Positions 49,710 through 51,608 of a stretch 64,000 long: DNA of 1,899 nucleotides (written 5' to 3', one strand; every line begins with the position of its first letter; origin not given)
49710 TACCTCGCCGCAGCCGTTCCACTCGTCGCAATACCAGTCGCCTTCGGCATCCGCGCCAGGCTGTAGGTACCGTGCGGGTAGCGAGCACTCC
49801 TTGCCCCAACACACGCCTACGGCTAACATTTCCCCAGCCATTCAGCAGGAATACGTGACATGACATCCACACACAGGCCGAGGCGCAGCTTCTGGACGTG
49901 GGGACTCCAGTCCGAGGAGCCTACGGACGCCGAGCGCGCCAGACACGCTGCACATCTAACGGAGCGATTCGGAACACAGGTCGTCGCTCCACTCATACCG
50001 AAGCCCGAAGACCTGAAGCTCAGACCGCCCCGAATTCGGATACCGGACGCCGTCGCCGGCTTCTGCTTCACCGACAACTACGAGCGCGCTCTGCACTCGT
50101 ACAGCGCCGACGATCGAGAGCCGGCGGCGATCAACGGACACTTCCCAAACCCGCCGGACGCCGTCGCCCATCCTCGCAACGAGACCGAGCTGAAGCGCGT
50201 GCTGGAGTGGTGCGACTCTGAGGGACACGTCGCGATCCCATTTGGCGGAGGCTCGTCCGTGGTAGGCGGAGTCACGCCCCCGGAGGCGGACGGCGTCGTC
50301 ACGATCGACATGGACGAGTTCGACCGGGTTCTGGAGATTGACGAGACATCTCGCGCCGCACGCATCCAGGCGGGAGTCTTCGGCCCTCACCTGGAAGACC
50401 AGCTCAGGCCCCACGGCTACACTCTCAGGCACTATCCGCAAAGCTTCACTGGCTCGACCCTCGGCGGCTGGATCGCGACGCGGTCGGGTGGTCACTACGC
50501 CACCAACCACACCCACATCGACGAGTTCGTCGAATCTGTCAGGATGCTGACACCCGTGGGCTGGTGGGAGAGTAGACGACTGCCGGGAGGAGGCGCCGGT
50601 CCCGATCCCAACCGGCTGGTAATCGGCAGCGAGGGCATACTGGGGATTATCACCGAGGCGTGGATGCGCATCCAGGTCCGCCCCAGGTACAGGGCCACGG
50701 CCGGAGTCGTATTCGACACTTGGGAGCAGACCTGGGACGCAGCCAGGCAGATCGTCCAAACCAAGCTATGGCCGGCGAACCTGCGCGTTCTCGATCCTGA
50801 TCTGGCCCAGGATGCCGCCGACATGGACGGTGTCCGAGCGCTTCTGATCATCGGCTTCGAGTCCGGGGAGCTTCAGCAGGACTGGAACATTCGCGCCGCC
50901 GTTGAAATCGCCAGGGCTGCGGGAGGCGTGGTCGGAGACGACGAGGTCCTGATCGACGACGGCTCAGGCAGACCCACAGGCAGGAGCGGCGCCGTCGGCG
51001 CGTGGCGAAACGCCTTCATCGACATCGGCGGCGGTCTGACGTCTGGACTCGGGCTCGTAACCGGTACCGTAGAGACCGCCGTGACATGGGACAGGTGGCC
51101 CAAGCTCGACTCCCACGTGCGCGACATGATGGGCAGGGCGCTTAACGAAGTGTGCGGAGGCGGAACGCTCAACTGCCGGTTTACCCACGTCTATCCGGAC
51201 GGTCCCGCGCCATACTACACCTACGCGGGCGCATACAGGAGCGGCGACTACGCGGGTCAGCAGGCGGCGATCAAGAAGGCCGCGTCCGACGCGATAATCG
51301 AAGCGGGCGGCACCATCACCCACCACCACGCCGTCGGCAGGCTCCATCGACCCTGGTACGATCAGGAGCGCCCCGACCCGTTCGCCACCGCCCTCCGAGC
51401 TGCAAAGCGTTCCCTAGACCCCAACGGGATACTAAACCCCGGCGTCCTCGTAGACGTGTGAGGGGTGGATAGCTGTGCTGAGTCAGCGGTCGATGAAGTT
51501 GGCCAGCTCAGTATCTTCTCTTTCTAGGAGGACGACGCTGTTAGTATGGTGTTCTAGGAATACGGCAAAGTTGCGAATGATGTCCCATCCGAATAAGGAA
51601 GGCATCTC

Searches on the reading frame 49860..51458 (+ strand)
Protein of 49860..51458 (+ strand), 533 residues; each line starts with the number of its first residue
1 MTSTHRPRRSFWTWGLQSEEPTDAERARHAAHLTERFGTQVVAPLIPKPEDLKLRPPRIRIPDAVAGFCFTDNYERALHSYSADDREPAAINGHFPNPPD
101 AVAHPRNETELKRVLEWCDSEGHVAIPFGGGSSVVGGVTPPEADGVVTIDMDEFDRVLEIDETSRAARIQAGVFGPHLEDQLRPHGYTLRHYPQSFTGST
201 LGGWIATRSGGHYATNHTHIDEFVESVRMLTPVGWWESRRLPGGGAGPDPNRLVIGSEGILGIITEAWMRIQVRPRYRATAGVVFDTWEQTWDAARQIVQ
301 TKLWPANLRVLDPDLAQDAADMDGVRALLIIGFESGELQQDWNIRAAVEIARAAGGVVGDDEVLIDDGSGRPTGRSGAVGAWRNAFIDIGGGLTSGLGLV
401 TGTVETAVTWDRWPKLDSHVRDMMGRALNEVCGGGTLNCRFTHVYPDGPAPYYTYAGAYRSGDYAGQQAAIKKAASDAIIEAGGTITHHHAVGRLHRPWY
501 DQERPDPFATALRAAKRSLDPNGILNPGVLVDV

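Call 36: search_protein_families(library=pfam, proteins=[window:49860-51458:+], max_evalue=0.0001)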
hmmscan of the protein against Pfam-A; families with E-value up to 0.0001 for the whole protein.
window:49860-51458:+ (533 aa): 2 families
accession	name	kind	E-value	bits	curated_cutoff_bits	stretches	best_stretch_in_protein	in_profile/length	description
PF02913.24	FAD-oxidase_C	-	9.6e-36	124.2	21.2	1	274-528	1-246/248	FAD linked oxidases, C-terminal domain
PF01565.28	FAD_binding_4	-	7.8e-32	110.3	26.4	1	99-234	1-133/139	FAD binding domain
